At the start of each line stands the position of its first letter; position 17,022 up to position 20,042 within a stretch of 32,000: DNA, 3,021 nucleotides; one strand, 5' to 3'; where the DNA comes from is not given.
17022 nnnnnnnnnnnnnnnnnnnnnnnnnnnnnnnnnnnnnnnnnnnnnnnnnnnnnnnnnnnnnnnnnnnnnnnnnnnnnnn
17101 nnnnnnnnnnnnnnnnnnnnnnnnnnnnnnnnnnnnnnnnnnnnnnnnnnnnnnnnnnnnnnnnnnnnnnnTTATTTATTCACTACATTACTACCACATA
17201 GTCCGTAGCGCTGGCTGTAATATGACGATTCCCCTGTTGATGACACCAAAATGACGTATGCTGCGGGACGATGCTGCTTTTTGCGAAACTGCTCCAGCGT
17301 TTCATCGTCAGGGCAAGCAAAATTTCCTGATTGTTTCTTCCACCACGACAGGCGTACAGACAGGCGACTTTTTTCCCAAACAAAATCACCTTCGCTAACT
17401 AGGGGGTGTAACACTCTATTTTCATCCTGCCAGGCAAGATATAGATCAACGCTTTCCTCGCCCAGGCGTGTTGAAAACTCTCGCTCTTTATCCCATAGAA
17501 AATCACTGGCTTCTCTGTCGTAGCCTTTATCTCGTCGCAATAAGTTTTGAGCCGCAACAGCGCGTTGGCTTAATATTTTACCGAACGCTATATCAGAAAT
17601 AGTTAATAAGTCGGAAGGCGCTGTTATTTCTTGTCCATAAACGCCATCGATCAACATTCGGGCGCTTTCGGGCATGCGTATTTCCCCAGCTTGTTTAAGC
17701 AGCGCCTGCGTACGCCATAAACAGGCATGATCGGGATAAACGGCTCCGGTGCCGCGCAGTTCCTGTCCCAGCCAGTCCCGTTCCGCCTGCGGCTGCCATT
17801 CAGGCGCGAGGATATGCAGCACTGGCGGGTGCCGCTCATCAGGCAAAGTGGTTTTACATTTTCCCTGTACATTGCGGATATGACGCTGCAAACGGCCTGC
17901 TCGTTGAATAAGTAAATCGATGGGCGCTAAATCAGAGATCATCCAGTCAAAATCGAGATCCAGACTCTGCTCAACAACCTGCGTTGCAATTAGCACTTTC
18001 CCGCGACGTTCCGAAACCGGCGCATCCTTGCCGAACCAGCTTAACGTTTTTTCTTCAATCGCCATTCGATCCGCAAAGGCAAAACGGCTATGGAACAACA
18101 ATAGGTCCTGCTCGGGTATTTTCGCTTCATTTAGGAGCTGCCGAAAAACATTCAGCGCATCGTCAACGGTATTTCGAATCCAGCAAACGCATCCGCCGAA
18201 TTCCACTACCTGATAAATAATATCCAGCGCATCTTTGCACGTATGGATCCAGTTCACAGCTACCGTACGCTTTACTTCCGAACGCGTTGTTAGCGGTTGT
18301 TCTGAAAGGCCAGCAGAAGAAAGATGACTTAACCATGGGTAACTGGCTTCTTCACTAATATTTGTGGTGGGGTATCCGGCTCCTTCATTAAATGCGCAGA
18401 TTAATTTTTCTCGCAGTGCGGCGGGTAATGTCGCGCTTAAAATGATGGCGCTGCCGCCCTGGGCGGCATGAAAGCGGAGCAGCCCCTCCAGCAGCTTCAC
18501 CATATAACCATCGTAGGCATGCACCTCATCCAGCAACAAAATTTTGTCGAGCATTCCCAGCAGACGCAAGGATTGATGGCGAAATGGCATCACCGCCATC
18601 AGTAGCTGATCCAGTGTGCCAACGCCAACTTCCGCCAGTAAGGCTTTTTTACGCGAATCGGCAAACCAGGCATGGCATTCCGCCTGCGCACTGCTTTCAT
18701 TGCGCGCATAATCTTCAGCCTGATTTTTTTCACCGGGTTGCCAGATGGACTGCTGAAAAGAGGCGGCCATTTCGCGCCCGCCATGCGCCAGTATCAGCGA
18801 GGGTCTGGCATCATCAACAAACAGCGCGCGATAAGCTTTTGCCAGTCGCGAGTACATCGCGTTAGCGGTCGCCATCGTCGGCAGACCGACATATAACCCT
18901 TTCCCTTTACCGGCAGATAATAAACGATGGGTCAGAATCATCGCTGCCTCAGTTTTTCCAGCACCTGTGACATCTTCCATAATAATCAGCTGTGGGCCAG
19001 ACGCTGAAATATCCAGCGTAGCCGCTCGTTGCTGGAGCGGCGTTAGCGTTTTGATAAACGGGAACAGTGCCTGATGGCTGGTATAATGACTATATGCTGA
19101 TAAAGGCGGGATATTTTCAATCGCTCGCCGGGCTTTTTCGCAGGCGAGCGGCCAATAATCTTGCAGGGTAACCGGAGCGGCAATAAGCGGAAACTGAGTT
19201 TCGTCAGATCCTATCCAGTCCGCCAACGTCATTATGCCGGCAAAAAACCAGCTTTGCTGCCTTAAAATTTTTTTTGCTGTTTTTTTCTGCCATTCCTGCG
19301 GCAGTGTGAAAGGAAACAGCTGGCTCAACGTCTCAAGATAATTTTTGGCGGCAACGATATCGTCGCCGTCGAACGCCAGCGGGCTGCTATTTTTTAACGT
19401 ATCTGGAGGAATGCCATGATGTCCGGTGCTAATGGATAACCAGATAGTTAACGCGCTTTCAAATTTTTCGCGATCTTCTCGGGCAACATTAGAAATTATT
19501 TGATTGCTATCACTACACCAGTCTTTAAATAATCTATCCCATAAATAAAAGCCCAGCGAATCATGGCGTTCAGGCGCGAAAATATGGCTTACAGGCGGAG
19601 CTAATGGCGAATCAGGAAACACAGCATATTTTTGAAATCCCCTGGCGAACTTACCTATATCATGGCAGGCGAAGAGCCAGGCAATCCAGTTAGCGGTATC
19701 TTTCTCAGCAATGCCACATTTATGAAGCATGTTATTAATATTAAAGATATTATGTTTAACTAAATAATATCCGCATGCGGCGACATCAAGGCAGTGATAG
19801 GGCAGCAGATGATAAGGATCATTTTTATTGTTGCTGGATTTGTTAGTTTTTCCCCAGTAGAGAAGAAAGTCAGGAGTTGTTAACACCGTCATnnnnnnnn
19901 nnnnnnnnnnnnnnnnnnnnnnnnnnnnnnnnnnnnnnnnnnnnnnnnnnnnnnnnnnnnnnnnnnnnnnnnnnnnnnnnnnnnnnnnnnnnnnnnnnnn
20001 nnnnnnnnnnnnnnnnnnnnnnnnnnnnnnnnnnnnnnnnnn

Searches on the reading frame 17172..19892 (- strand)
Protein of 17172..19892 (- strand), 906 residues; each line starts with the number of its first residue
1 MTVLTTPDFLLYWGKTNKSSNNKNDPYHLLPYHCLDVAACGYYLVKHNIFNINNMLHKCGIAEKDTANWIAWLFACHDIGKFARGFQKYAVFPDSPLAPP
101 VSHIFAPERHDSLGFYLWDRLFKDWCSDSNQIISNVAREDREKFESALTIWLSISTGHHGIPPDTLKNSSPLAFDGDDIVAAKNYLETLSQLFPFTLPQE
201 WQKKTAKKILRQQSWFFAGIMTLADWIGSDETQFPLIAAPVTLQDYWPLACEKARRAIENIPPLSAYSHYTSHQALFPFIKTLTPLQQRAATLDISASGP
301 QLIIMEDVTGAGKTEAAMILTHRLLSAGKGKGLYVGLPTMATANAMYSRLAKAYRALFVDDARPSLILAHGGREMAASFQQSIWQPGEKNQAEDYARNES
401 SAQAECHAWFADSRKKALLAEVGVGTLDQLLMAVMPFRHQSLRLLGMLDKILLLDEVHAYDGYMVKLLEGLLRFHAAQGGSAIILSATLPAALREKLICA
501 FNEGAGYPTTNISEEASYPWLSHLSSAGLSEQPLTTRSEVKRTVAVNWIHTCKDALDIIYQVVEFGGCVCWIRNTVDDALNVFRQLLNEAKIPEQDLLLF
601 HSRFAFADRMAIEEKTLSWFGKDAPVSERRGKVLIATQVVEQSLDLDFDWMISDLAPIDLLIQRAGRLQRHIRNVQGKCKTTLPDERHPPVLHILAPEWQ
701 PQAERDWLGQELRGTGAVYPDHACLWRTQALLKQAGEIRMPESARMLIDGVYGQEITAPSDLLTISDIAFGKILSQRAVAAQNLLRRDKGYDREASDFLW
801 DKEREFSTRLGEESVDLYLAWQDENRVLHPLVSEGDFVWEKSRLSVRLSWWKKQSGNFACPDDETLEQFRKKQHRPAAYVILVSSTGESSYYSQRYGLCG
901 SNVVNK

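Call 54: search_protein_families(library=pfam, proteins=[window:17172-19892:-], max_evalue=0.01)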
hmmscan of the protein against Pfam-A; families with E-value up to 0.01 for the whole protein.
window:17172-19892:- (906 aa): 3 families
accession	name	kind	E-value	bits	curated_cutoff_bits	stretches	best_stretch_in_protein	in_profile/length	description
PF18019.7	Cas3_HD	-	1.4e-38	133.5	23.1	1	13-234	1-207/207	Cas3, HD domain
PF22590.2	Cas3-like_C_2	-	1.7e-37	128.4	27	1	566-672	2-105/106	CRISPR-associated nuclease/helicase Cas3, C-terminal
PF00270.35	DEAD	-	7e-07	29.6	26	1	287-355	4-70/167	DEAD/DEAH box helicase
